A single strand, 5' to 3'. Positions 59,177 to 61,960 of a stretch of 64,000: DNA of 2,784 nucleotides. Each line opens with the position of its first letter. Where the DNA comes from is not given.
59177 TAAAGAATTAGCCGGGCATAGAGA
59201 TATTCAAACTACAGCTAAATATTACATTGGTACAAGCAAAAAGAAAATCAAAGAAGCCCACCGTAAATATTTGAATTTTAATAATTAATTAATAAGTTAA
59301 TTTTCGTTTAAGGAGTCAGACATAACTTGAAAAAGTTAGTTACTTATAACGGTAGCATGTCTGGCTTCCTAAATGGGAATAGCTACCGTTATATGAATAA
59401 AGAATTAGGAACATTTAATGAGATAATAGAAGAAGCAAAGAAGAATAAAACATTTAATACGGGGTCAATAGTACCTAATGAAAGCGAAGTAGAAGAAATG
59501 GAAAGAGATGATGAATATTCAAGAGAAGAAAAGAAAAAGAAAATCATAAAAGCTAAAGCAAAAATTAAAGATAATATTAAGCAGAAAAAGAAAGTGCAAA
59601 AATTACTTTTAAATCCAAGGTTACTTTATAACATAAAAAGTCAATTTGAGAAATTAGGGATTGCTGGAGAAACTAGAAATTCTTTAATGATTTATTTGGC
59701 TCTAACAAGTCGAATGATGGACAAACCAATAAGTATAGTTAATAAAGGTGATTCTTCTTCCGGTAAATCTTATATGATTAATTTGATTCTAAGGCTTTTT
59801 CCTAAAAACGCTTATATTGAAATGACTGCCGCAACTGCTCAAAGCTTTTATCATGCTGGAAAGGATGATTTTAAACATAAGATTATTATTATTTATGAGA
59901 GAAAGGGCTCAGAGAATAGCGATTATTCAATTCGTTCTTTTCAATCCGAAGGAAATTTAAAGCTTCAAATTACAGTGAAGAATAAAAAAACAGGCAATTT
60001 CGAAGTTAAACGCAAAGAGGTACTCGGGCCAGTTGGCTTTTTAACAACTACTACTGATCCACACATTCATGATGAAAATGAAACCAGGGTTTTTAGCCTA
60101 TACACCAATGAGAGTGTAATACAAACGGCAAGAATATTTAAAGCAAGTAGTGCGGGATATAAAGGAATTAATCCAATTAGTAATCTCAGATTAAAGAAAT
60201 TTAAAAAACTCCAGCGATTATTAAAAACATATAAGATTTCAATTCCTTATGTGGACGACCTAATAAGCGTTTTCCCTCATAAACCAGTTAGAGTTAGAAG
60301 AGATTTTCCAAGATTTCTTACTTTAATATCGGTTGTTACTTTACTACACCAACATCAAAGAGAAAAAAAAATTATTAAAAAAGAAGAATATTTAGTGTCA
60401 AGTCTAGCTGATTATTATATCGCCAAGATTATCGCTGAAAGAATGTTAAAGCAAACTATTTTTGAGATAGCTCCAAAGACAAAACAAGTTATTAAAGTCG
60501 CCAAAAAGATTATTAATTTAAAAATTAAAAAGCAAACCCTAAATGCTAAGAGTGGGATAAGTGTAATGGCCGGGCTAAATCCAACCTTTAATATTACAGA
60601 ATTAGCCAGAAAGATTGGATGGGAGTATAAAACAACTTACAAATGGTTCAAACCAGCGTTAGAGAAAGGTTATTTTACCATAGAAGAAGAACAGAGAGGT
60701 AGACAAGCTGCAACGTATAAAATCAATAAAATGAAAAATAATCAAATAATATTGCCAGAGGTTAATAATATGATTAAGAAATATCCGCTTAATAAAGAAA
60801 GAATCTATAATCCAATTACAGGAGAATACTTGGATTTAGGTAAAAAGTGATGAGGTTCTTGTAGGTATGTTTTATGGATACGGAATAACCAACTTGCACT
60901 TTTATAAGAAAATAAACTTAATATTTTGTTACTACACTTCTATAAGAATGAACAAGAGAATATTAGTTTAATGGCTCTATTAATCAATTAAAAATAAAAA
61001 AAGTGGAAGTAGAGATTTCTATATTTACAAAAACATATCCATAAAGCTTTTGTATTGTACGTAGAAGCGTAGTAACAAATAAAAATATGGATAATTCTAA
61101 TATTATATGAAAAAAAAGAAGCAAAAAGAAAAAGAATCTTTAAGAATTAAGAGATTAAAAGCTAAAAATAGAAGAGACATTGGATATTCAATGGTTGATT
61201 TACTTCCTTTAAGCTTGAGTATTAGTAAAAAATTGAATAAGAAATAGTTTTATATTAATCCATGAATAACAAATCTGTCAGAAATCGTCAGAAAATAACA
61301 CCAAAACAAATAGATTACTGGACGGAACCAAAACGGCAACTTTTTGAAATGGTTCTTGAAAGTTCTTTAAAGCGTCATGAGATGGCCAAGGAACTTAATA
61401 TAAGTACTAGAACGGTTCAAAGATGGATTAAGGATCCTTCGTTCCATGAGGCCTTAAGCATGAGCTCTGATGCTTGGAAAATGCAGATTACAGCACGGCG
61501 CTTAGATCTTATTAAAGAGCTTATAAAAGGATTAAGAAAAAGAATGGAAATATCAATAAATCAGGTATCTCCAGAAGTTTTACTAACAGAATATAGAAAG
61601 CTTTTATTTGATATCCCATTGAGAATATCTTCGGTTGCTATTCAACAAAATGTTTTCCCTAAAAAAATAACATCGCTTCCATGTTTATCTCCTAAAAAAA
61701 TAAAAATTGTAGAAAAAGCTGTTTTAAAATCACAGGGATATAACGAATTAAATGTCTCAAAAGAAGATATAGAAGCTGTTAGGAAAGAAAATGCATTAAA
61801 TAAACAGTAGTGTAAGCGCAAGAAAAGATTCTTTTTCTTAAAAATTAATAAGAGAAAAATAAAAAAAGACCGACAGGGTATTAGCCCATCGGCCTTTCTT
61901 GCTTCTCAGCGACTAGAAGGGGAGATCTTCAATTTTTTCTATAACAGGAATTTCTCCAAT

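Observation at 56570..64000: AT-rich integrated element abutting the 16S 3' end, with two tandem paralogous tyrosine recombinases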

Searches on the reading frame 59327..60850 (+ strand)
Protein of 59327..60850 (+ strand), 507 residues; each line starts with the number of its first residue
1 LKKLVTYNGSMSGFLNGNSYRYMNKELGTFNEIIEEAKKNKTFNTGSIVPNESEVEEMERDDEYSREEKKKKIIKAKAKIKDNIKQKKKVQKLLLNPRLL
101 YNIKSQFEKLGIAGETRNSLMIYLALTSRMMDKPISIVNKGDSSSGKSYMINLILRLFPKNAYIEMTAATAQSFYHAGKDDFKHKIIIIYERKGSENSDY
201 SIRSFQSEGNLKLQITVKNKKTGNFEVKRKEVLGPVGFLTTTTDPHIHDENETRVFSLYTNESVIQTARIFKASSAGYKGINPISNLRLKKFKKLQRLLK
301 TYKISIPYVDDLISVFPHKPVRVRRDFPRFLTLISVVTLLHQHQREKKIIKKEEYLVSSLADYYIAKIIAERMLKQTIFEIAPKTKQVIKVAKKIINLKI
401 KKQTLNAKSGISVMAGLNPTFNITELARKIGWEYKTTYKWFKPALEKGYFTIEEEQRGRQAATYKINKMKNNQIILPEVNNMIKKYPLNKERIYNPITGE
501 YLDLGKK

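Call 7: search_protein_families(library=pfam, proteins=[window:59327-60850:+], max_evalue=0.01)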
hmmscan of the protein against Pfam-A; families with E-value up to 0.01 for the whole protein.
window:59327-60850:+ (507 aa): 0 families

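Call 8: search_protein_families(library=phrogs, proteins=[window:59327-60850:+], max_evalue=0.01)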
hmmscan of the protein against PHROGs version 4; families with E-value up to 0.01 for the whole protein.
window:59327-60850:+ (507 aa): 2 families
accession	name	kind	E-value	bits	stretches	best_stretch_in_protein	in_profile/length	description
phrog_12057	-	unknown function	0.00014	21.7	0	320-374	248-306/493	-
phrog_24579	-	head and packaging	0.0028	18.6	0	393-442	7-53/126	terminase small subunit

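Call 16: find_related_loci(query=window:59327-60850:+, collection=viral_contigs, flank=10000)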
Query window:59327-60850:+ (507 aa) in viral_contigs; peptide patterns used: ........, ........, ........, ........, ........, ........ (x = any residue, [..] = any of these).
144 stretches matched a pattern, but none encodes a relative of the query by tblastn (E <= 1e-3).

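Call 18: search_protein_families(library=ncbifam, proteins=[window:59327-60850:+], max_evalue=0.01)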
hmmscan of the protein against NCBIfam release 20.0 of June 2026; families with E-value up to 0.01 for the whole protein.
window:59327-60850:+ (507 aa): 0 families

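Call 41: find_homologous_proteins(query=window:59357-60850:+, max_evalue=0.00001)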
Query window:59357-60850:+ (497 aa): 62 proteins with E <= 0.00001 among 8000 candidates.
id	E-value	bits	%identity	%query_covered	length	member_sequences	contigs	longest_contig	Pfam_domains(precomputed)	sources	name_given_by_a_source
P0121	0.0e+0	1077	100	100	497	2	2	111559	PF27228.1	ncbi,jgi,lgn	-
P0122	6.7e-256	867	83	96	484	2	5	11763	PF27228.1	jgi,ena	-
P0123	1.1e-238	811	84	89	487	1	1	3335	PF27228.1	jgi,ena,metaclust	metaclust:\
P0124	1.7e-112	395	48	84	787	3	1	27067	PF27228.1,PF09250.17,PF08708.17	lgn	-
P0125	2.7e-112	394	46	88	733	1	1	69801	PF13155.13,PF13662.13,PF13362.13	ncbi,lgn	-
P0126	2.0e-111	391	46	89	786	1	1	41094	PF09250.17,PF08708.17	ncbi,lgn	-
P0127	2.8e-111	391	46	89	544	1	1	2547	PF27228.1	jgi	-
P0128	7.3e-111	389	45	90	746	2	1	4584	PF27228.1,PF09250.17,PF08708.17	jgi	-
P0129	3.7e-108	380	42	95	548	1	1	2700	-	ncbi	-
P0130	1.3e-99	352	42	83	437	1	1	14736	-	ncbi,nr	ncbi:MAG: hypothetical protein HY978_03300 [Candidatus Liptonbacteria bacterium]|nr:hypothetical pro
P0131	5.7e-98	347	44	85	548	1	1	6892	-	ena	-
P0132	1.1e-78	283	38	76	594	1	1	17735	-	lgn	-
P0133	7.4e-75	271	38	90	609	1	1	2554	PF27228.1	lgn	-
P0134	3.8e-74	268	39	77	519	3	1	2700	PF27228.1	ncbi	-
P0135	3.0e-73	265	36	85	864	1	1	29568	PF08275.18,PF27228.1,PF13155.13,PF01807.26,PF13662.13,PF13362.13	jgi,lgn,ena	-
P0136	3.5e-73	265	41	75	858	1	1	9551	PF08275.18,PF27228.1,PF13155.13,PF01807.26,PF13662.13,PF01751.29,PF13362.13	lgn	-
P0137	1.3e-70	257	37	84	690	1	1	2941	PF27228.1,PF12965.14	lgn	-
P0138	3.3e-70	255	39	75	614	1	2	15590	PF27228.1,PF01807.26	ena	-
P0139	3.7e-70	255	43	63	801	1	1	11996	PF27228.1,PF13155.13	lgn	-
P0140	2.7e-69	252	35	80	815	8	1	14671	PF27228.1,PF12965.14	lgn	-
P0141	8.7e-69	251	39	74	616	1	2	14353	PF27228.1,PF01807.26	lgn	-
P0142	1.9e-67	246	37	77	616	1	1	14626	PF27228.1,PF01807.26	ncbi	-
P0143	5.1e-66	242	34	80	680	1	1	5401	PF27228.1,PF12965.14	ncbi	-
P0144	2.4e-63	233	37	76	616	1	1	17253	PF27228.1,PF01807.26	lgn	-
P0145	1.4e-60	224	37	78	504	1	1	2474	PF27228.1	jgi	jgi:hypothetical protein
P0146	6.6e-51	192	36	61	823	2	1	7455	PF08275.18,PF27228.1,PF13155.13,PF01807.26,PF13662.13,PF13362.13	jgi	jgi:DNA primase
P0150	7.6e-46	175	31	70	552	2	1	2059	PF27228.1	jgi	jgi:hypothetical protein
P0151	2.0e-45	174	33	68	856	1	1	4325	PF27228.1,PF13155.13,PF01807.26,PF13662.13,PF13362.13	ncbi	-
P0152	2.4e-45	173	30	77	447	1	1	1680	PF27228.1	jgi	jgi:hypothetical protein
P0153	3.1e-45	173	33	62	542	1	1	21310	PF27228.1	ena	-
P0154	3.2e-45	173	33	77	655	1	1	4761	PF27228.1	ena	-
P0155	2.5e-44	170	34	62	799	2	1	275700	PF08275.18,PF27228.1,PF13155.13,PF13362.13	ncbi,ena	-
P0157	4.1e-44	169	35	59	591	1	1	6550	PF27228.1,PF13155.13,PF13662.13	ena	-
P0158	4.1e-43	166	33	68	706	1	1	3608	PF27228.1,PF13155.13,PF13662.13,PF13362.13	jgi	jgi:hypothetical protein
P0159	5.5e-43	166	33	68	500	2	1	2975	PF27228.1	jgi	jgi:hypothetical protein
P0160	1.4e-41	161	32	63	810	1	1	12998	PF27228.1,PF13155.13,PF13662.13,PF13362.13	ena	-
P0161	1.8e-41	161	29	71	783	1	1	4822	PF27228.1,PF13155.13,PF13662.13,PF13362.13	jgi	-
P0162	9.2e-41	158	31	67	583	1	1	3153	PF27228.1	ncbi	-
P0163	1.2e-40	158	32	66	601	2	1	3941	PF27228.1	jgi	jgi:hypothetical protein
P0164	1.4e-40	158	28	78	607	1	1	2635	PF27228.1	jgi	-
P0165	1.6e-40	158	32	67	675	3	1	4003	PF27228.1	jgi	jgi:hypothetical protein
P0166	4.1e-40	156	27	81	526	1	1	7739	PF27228.1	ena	-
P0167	9.2e-40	155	33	58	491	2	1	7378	PF27228.1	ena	-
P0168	5.3e-39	152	30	63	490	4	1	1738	PF27228.1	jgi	jgi:hypothetical protein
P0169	1.3e-38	151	32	69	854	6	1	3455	PF08275.18,PF27228.1,PF13155.13,PF01807.26,PF13662.13,PF13362.13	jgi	jgi:DNA primase catalytic core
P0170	2.0e-38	151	29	79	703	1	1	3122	PF27228.1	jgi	-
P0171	6.4e-38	149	33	82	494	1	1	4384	PF27228.1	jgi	-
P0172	7.6e-36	142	30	69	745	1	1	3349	PF27228.1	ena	-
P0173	1.9e-35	141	29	75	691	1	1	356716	PF27228.1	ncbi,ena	-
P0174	1.9e-35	141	30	68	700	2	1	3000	PF27228.1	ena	-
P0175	5.4e-35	139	34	61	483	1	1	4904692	PF27228.1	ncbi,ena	-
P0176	1.9e-34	137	29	70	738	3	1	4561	PF27228.1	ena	-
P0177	1.3e-33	135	27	79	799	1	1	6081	PF27228.1,PF09250.17,PF08708.17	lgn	-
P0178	1.2e-31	128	32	62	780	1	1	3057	PF27228.1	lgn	-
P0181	4.8e-12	64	25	61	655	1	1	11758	PF27228.1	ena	-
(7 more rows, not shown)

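Call 42: find_encoding_contigs(protein=P0122, flank=10000, max_places=6)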
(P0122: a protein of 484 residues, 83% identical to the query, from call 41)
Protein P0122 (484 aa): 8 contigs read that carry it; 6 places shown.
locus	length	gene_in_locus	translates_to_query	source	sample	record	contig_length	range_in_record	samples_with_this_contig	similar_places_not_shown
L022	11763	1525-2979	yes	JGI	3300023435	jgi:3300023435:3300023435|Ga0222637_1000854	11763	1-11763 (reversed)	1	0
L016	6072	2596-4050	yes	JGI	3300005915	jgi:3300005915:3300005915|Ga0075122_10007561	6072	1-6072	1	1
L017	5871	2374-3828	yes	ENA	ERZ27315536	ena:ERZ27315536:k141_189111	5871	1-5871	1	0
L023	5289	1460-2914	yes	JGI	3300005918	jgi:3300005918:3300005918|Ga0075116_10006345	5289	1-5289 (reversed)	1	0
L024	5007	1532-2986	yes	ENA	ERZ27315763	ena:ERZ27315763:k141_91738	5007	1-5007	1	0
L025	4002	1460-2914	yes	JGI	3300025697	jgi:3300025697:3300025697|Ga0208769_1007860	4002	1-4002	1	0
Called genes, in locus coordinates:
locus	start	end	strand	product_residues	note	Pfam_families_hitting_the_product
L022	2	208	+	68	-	?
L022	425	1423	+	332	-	PF16795:Phage_integr_3 (faint), PF00589:Phage_integrase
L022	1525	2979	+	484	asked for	PF27228:MTBMA_p00010_2nd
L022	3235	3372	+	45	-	-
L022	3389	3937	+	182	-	-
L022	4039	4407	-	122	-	PF01396:Zn_ribbon_Top1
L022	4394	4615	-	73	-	-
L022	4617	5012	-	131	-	PF04002:RadC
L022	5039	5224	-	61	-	-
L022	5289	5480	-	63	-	-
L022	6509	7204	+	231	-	PF20619:DUF6804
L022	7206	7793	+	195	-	-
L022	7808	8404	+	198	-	-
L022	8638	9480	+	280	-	PF13240:Zn_Ribbon_1 (weak), PF10754:DUF2569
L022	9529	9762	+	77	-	-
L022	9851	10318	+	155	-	PF22599:SecDF_P1_head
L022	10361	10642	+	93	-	-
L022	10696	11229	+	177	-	PF01025:GrpE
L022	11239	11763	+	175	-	?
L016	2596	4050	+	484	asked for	PF27228:MTBMA_p00010_2nd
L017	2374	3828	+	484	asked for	PF27228:MTBMA_p00010_2nd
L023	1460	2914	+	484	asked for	PF27228:MTBMA_p00010_2nd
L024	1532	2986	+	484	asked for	PF27228:MTBMA_p00010_2nd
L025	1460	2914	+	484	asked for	PF27228:MTBMA_p00010_2nd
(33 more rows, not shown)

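Call 73: search_solved_structures(query=window:59357-60850:+, max_evalue=1)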
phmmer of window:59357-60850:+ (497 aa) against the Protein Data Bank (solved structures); distinct sequences matched with E-value up to 1: 0.

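Call 85: search_protein_families(library=pfam, proteins=[L022:6509-7204:+, L022:10696-11229:+, L022:11239-11763:+], max_evalue=0.01)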
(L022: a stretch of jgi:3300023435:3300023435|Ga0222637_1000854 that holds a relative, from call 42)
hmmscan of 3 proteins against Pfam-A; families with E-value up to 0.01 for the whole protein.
L022:6509-7204:+ (231 aa): 2 families
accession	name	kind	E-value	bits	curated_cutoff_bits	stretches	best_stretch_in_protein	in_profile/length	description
PF20619.3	DUF6804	-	8.3e-22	77.6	27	1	138-225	6-90/91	Family of unknown function (DUF6804)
PF15428.11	Imm26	-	0.0091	16.7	23.3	0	43-96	35-86/107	Immunity protein 26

L022:10696-11229:+ (177 aa): 1 family
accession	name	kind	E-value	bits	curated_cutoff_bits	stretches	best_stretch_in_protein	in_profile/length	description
PF01025.24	GrpE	-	2.1e-07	31.2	25.8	1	31-172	30-162/165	GrpE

L022:11239-11763:+ (175 aa): 3 families
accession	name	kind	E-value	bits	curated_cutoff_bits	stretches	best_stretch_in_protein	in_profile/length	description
PF00012.26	HSP70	-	9.7e-30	103.8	20.6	1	9-171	2-181/599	Hsp70 protein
PF06723.19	MreB_Mbl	-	1.1e-08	34.7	27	1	8-168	3-138/327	MreB/Mbl protein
PF08557.15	Lipid_DES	-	0.0078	16.1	23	0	71-83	22-33/37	Sphingolipid Delta4-desaturase (DES)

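Call 89: find_encoding_contigs(protein=P0126, flank=10000, max_places=2)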
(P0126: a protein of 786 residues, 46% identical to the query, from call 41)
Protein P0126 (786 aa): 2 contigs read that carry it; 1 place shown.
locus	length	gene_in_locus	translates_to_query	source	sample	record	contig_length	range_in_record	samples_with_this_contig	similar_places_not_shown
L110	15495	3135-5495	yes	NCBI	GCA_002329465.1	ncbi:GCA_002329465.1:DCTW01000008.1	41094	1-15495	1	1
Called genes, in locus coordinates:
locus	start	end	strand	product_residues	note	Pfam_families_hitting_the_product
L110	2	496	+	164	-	?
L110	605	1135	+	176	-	-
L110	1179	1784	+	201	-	-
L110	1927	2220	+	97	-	-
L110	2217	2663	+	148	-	PF00239:Resolvase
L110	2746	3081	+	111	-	-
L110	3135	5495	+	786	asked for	PF09250:Prim-Pol, PF08708:PriCT_1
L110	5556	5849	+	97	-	-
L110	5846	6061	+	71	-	-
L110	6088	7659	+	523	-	PF00239:Resolvase, PF07508:Recombinase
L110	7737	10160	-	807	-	PF02190:LON_substr_bdg, PF13401:AAA_22 (faint), PF00004:AAA, PF07728:AAA_5 (weak), PF22667:Lon_lid, PF05362:Lon_C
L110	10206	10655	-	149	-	PF01569:PAP2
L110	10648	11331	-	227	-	PF03734:YkuD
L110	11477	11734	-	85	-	-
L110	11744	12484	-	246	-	PF02673:BacA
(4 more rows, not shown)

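Call 90: find_encoding_contigs(protein=P0125, flank=10000, max_places=2)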
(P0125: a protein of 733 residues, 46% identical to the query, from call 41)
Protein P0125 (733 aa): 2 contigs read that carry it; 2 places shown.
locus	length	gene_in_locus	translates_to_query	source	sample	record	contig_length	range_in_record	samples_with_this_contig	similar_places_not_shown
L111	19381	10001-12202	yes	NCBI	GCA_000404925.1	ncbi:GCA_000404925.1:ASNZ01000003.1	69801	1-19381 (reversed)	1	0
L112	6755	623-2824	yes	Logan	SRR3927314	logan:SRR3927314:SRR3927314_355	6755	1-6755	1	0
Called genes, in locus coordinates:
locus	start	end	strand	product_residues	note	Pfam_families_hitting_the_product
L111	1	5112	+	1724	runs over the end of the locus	PF01835:MG2, PF07703:A2M_BRD, PF07591:PT-HINT (weak), PF00207:A2M, PF07678:TED_complement, PF17973:bMG10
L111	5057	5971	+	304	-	PF01875:Memo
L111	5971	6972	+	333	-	PF09587:PGA_cap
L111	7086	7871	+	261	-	PF01061:ABC2_membrane, PF12698:ABC2_membrane_3 (weak)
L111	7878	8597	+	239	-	PF00005:ABC_tran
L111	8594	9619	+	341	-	PF13641:Glyco_tranf_2_3 (weak), PF00535:Glycos_transf_2, PF10111:Glyco_tranf_2_2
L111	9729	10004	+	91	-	PF01807:Zn_ribbon_DnaG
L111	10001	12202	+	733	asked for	PF13155:Toprim_2, PF13362:Toprim_3 (weak), PF13662:Toprim_4 (weak)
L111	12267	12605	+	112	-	-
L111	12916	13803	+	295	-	PF02899:Phage_int_SAM_1, PF13495:Phage_int_SAM_4 (weak), PF00589:Phage_integrase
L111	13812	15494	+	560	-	PF00239:Resolvase, PF07508:Recombinase, PF13408:Zn_ribbon_recom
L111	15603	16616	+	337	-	-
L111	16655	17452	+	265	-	PF01061:ABC2_membrane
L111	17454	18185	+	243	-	PF00005:ABC_tran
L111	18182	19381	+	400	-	?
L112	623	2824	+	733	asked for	PF13155:Toprim_2, PF13362:Toprim_3 (weak), PF13662:Toprim_4 (weak)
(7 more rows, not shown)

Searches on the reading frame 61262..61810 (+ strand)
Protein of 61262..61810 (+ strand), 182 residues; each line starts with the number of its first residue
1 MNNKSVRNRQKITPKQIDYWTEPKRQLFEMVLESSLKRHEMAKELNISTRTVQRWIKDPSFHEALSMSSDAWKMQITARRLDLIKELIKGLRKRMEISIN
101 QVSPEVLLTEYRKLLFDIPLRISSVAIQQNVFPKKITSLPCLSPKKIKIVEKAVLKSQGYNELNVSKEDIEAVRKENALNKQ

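Call 7: search_protein_families(library=pfam, proteins=[window:61262-61810:+], max_evalue=0.01)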
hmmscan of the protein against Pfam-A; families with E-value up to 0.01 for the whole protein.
window:61262-61810:+ (182 aa): 9 families
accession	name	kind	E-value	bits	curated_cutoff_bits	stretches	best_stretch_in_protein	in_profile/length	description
PF13022.12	HTH_Tnp_1_2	-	8.2e-05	23.1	27.9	1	20-90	8-81/122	Helix-turn-helix of insertion element transposase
PF13384.12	HTH_23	-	0.00018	21.6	24.6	1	31-58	14-40/50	Homeodomain-like domain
PF08279.18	HTH_11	-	0.00023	21.4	25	1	25-57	3-37/55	HTH domain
PF13551.12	HTH_29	-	0.0018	18.8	28.1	1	40-58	17-35/64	Winged helix-turn helix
PF13518.12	HTH_28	-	0.0023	18.4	25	0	39-57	16-34/52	Helix-turn-helix domain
PF08281.18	Sigma70_r4_2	-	0.0035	17.4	25.7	1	24-57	15-48/54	Sigma-70, region 4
PF12728.13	HTH_17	-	0.0036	18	27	0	40-57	6-23/51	Helix-turn-helix domain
PF25213.1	HVO_A0261_N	-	0.0037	17.5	35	1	24-58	13-47/86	HVO_A0261 N-terminal domain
PF11427.14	HTH_Tnp_Tc3_1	-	0.0092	16.3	21.1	0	32-60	17-45/50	Tc3 transposase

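Call 8: search_protein_families(library=phrogs, proteins=[window:61262-61810:+], max_evalue=0.01)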
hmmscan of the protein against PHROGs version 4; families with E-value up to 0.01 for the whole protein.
window:61262-61810:+ (182 aa): 13 families
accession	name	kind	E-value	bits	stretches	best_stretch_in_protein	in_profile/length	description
phrog_2538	-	head and packaging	4.2e-07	31.1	1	23-91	6-67/129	terminase small subunit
phrog_7676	-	unknown function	2.7e-05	25.3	1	30-59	12-41/86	-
phrog_151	-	integration and excision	4.5e-05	23.2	1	16-94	125-210/582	transposase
phrog_7344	-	head and packaging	5.6e-05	24.4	1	22-71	15-64/161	terminase small subunit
phrog_66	-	integration and excision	0.00013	22.8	1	15-61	73-119/412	excisionase and transcriptional regulator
phrog_2907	-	integration and excision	0.00072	21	1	32-64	3-35/117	excisionase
phrog_24579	-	head and packaging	0.0018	19.3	1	21-90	15-87/126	terminase small subunit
phrog_4151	-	DNA, RNA and nucleotide metabolism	0.0034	18.2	1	24-81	10-55/154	DNA binding protein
phrog_4494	-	unknown function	0.0041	18.6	1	30-79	13-62/109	-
phrog_125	-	DNA, RNA and nucleotide metabolism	0.0048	17.5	1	10-77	161-221/254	DNA invertase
phrog_7168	-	DNA, RNA and nucleotide metabolism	0.0061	17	0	32-181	131-267/284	homing endonuclease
phrog_17819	-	unknown function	0.0098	16.7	0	19-57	6-44/60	-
phrog_30283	-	unknown function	0.0099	16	0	36-62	164-190/431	-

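Call 18: search_protein_families(library=ncbifam, proteins=[window:61262-61810:+], max_evalue=0.01)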
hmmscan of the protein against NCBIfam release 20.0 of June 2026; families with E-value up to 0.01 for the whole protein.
window:61262-61810:+ (182 aa): 7 families
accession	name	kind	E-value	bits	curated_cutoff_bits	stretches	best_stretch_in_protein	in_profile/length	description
TIGR02985.1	Sig70_bacteroi1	subfamily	4.7e-05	23.7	126.4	1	10-57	105-152/162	RNA polymerase sigma-70 factor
TIGR02937.1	sigma70-ECF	superfamily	0.0012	18.5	42.9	1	21-57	119-155/165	sigma-70 family RNA polymerase sigma factor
NF009648.0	PRK13182.1-4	equivalog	0.0061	16.6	170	0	40-58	5-23/184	chromosome-anchoring protein RacA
NF033577.2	transpos_IS481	equivalog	0.0062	16.1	224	1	24-96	2-76/284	IS481 family transposase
NF005448.0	PRK07037.1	equivalog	0.0064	16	190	0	24-68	128-172/186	RNA polymerase factor sigma-70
NF033516.0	transpos_IS3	equivalog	0.0078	15.5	160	1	24-92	3-69/369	IS3 family transposase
TIGR01764.1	excise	domain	0.008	16.5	28.8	0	40-58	6-24/49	excisionase family DNA-binding protein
